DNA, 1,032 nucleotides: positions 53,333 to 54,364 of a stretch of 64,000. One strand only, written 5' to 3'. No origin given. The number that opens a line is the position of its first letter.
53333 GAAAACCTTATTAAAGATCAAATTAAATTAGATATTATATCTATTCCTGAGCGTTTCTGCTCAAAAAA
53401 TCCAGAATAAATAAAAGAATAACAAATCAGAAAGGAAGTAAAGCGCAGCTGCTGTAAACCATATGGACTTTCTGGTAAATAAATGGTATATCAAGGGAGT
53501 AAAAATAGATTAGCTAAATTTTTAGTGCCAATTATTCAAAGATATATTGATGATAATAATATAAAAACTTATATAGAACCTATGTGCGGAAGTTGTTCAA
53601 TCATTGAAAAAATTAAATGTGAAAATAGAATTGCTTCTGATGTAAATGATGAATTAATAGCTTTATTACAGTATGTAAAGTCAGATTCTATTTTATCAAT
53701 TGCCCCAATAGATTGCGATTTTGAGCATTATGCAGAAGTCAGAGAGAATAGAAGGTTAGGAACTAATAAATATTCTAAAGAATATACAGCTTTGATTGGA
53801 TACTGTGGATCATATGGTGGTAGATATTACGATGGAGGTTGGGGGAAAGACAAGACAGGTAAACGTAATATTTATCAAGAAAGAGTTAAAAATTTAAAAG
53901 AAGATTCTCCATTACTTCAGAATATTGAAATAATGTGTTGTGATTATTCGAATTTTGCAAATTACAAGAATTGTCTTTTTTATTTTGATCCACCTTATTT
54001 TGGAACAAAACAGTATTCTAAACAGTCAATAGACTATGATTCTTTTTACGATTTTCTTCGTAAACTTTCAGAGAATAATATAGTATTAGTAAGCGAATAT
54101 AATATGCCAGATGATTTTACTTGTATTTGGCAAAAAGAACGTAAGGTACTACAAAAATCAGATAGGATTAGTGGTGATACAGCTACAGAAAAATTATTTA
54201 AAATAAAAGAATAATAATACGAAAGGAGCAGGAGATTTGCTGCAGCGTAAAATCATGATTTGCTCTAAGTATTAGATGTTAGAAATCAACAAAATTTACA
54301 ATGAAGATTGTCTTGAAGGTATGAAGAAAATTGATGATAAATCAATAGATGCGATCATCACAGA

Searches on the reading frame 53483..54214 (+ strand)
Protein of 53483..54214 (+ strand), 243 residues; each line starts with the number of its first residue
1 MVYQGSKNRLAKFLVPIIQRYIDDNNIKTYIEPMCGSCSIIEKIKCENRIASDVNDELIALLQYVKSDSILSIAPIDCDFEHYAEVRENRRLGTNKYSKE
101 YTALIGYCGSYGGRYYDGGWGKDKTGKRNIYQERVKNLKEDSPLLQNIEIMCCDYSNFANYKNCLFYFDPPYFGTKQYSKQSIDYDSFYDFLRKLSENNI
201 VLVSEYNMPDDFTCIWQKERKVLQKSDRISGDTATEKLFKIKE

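Call 96: search_protein_families(library=phrogs, proteins=[window:53483-54214:+], max_evalue=0.00001)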
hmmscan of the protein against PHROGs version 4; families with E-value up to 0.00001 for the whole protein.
window:53483-54214:+ (243 aa): 3 families
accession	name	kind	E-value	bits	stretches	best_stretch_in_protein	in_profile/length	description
phrog_56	-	other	3.8e-34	120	1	3-240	67-321/647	DNA methyltransferase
phrog_1996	-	other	1.1e-07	32.9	1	136-209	25-105/150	DNA methyltransferase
phrog_36652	-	unknown function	1.1e-06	29.5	0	181-243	155-218/219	-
